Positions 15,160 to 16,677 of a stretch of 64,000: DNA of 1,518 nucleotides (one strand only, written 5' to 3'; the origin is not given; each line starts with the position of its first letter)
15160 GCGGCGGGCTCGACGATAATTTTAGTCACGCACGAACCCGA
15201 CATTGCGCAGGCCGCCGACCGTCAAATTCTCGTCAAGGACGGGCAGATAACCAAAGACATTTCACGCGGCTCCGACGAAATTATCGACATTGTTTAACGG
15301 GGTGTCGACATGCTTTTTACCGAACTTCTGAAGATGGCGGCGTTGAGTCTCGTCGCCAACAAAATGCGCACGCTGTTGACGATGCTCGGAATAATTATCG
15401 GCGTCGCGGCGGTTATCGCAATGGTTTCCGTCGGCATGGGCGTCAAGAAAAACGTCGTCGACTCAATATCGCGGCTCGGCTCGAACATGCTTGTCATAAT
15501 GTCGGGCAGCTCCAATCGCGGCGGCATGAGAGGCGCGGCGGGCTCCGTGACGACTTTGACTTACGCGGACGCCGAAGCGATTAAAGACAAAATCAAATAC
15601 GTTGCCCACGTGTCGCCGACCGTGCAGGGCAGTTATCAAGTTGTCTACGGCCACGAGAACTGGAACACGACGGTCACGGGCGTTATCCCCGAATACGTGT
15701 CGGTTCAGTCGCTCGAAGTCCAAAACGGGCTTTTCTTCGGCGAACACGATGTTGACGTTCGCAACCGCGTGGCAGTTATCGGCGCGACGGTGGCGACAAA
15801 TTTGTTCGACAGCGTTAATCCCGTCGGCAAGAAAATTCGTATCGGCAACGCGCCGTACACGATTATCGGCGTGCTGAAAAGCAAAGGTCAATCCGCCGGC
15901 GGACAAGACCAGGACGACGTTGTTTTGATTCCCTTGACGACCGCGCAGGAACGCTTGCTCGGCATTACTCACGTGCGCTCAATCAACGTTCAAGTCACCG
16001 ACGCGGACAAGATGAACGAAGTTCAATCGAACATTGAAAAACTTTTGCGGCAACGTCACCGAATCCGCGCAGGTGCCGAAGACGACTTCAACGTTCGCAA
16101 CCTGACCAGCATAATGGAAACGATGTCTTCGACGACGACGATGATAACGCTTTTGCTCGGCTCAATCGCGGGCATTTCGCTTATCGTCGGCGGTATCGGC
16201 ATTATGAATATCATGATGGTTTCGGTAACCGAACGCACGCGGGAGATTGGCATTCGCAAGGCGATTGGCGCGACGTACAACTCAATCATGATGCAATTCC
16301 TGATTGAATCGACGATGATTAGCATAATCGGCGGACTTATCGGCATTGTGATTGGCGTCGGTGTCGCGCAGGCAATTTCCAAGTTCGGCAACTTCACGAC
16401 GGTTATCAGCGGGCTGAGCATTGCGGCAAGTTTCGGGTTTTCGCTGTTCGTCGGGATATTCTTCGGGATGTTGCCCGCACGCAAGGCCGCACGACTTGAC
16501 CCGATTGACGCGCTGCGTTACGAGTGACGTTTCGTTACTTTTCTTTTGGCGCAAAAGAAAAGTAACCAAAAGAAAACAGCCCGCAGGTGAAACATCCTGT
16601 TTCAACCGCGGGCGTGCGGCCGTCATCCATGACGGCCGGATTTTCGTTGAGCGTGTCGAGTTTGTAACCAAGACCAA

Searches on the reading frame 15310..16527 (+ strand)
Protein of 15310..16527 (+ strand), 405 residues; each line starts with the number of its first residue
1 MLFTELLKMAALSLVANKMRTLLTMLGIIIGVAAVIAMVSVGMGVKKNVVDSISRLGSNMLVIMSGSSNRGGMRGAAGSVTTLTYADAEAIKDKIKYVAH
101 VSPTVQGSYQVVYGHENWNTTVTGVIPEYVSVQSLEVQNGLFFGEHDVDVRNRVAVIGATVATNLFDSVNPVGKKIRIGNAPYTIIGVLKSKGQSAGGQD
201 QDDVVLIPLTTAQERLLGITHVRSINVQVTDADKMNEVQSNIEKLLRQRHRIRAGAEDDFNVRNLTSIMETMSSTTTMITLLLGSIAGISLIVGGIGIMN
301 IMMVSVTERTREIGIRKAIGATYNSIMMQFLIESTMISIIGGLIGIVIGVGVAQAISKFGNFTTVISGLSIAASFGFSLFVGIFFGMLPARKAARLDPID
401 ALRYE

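Call 57: search_protein_families(library=pfam, proteins=[window:15310-16527:+], max_evalue=0.001)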
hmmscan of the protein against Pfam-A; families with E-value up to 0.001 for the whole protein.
window:15310-16527:+ (405 aa): 2 families
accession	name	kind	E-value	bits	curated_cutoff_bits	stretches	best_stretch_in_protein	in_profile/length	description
PF12704.14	MacB_PCD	-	6.3e-56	190.4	27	1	21-244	1-206/207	MacB-like periplasmic core domain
PF02687.27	FtsX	-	1.1e-21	77.6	25.5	1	285-398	2-120/120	FtsX-like permease C-terminal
